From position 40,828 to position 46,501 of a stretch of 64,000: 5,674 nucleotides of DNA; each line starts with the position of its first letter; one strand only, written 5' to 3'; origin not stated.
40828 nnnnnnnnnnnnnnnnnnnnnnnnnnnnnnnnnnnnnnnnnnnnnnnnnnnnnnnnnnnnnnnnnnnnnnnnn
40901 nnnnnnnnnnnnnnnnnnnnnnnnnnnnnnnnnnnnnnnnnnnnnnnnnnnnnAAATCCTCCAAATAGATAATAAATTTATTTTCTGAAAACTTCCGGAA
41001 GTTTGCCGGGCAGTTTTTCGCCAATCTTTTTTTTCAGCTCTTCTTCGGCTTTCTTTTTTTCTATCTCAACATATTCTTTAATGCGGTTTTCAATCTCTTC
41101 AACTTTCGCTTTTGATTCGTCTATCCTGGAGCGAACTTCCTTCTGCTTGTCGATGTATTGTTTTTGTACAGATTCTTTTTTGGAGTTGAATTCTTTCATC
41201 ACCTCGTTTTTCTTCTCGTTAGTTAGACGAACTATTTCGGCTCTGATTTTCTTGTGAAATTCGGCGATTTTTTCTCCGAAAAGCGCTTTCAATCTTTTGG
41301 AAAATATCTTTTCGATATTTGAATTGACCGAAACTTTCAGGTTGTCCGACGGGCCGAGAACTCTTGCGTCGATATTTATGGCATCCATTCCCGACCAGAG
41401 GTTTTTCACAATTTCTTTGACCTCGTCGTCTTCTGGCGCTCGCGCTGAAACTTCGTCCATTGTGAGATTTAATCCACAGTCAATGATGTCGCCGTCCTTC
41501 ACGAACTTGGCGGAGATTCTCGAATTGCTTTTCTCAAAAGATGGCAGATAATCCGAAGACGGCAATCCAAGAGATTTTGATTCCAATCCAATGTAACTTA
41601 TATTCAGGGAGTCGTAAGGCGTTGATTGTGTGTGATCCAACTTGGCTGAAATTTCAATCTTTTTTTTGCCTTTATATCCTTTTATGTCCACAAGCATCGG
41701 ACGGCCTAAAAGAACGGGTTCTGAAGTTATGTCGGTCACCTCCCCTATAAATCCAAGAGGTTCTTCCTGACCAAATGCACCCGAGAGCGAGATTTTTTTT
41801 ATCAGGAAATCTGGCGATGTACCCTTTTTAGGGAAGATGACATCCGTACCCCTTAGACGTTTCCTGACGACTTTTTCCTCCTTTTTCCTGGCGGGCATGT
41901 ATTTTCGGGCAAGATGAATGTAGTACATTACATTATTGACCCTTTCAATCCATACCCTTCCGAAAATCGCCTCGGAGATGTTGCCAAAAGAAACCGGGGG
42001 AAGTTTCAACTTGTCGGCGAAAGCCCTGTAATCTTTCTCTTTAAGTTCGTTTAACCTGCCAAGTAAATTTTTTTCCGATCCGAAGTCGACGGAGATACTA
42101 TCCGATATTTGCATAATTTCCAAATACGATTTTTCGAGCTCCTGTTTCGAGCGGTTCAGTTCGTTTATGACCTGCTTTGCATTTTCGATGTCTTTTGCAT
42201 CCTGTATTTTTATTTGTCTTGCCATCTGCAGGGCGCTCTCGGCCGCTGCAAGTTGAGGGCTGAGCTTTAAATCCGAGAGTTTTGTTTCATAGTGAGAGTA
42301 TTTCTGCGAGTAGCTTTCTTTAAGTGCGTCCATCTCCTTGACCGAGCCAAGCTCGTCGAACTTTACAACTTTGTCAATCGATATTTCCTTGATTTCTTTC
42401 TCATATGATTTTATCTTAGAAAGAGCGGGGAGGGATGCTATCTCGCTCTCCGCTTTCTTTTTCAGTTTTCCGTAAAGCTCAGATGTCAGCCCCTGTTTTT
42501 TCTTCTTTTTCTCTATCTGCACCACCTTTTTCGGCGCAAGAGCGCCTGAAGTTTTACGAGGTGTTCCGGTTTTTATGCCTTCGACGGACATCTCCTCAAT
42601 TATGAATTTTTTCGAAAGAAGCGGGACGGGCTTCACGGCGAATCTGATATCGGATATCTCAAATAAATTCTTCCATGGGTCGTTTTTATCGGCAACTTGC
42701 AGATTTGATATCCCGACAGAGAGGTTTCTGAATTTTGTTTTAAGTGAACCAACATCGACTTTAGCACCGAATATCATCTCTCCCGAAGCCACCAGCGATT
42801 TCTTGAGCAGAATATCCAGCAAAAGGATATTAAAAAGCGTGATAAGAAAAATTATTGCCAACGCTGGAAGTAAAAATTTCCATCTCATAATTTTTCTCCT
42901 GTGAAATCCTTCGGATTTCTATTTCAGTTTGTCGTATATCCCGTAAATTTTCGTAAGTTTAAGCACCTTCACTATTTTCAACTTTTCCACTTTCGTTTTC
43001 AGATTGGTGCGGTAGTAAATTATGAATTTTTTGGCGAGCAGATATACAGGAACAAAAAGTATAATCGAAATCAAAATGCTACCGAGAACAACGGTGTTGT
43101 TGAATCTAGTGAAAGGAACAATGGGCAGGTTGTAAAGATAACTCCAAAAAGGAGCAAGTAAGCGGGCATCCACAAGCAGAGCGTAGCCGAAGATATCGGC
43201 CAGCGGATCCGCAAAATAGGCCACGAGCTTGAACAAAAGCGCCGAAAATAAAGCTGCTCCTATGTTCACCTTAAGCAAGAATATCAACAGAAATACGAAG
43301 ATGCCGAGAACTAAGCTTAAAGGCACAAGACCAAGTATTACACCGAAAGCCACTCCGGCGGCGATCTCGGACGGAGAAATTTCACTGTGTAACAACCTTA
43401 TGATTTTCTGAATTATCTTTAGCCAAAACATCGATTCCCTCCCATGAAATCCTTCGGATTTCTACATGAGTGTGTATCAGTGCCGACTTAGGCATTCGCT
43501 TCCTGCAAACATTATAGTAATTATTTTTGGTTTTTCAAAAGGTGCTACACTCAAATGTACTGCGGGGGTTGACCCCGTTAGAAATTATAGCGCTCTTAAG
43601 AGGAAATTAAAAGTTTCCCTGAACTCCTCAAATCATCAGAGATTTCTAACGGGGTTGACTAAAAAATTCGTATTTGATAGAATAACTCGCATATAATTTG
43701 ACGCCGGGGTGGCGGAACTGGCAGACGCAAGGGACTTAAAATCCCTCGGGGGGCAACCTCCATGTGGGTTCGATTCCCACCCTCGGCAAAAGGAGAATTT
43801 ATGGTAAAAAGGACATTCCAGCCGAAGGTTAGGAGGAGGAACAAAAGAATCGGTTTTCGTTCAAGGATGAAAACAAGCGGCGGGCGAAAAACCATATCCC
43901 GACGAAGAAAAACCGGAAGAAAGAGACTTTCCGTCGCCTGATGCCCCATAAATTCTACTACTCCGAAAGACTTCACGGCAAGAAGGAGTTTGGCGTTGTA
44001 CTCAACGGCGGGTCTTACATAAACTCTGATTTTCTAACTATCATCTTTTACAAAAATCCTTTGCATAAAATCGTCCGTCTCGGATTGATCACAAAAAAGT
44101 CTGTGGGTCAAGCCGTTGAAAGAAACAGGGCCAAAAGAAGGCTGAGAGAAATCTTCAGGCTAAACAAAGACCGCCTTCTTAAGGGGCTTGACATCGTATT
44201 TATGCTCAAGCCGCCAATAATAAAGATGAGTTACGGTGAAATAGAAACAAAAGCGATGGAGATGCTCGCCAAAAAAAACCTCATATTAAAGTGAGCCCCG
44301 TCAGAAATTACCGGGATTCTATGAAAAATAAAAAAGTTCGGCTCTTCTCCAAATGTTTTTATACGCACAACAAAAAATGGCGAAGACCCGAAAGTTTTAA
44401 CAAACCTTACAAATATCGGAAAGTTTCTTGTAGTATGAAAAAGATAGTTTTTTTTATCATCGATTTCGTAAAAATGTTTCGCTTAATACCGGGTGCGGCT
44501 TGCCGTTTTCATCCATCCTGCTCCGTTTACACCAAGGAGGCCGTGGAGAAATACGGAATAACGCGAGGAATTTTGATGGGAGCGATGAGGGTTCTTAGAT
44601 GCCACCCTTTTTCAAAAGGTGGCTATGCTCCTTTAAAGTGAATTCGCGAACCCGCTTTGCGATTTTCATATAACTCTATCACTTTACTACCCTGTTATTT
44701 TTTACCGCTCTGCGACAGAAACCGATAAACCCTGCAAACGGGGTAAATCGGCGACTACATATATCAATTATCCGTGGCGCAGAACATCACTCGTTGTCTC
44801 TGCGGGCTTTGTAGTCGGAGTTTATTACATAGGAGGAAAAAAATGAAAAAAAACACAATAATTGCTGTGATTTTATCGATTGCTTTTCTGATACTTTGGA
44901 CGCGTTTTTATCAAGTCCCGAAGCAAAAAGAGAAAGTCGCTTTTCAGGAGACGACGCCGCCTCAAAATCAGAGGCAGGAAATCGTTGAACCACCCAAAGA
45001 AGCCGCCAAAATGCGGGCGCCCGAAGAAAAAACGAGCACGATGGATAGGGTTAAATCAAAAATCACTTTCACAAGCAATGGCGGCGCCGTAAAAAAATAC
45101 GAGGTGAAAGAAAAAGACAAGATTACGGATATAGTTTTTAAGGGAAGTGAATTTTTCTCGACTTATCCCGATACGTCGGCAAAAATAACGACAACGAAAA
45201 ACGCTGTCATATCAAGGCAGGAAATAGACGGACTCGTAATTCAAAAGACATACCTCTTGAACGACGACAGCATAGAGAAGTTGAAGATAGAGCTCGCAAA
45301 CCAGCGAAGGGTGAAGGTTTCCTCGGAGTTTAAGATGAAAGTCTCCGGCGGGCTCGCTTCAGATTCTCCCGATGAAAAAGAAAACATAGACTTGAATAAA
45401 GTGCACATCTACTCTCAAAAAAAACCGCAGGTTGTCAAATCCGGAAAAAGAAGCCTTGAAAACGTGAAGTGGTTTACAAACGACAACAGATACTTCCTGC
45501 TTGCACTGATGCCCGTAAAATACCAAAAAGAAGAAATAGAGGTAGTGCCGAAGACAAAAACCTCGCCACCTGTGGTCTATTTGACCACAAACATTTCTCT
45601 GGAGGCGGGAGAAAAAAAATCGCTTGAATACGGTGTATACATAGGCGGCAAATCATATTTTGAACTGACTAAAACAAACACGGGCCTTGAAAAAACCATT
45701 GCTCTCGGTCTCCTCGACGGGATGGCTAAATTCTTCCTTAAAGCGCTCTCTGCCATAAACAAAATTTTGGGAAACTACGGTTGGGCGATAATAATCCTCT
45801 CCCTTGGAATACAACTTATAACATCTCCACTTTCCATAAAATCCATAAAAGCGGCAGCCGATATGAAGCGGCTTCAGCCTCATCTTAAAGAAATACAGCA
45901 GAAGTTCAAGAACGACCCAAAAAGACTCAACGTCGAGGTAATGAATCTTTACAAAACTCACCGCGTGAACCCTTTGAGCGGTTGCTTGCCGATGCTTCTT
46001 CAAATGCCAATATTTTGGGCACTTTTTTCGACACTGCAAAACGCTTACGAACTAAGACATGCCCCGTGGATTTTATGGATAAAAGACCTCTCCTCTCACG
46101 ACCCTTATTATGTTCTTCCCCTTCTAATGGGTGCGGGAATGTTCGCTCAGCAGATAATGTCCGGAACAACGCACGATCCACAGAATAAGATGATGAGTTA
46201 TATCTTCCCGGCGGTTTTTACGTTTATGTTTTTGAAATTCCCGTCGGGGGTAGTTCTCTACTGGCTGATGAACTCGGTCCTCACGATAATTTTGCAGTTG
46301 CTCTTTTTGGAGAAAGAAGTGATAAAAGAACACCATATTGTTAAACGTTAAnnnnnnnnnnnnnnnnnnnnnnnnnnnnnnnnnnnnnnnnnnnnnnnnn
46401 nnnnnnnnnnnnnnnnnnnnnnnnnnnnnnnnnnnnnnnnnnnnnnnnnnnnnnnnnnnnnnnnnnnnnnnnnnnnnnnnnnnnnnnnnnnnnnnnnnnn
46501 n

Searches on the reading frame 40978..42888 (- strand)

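Call 55: search_protein_families(library=pfam, proteins=[window:40978-42888:-], max_evalue=0.000001)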
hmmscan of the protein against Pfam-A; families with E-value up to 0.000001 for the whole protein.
window:40978-42888:- (636 aa): 1 family
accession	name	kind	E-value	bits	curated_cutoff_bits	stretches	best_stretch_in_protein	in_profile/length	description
PF05359.17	DUF748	-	2e-07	29.9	50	1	3-132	15-143/1037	Domain of Unknown Function (DUF748)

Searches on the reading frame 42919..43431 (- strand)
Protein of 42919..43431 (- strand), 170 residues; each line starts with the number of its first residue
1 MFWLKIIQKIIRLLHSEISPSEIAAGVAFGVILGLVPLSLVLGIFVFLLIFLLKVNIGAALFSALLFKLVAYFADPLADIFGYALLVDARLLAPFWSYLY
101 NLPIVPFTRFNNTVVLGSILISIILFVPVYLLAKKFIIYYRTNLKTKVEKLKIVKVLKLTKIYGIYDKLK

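Call 55: search_protein_families(library=pfam, proteins=[window:42919-43431:-], max_evalue=0.000001)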
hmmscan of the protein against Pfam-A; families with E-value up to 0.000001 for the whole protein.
window:42919-43431:- (170 aa): 1 family
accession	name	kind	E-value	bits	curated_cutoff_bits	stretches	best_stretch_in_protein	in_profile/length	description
PF09835.14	DUF2062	-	2.2e-07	31.3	27.4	1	9-142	7-143/147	Uncharacterized protein conserved in bacteria (DUF2062)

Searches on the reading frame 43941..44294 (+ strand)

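Call 55: search_protein_families(library=pfam, proteins=[window:43941-44294:+], max_evalue=0.000001)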
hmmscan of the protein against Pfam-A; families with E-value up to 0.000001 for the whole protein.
window:43941-44294:+ (117 aa): 1 family
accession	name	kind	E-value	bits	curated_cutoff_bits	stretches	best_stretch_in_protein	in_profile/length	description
PF00825.24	Ribonuclease_P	-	1.6e-24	86.5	22.3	1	8-111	4-107/109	Ribonuclease P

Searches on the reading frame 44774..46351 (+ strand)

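Call 51: search_protein_families(library=pfam, proteins=[window:44774-46351:+], max_evalue=0.01)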
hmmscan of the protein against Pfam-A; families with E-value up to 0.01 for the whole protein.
window:44774-46351:+ (525 aa): 2 families
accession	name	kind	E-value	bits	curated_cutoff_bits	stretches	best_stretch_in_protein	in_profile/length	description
PF02096.25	60KD_IMP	-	4.7e-57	192.9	35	1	335-510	1-160/163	60Kd inner membrane protein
PF14849.12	YidC_periplas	-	5.7e-10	40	24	1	135-322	81-281/283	YidC periplasmic domain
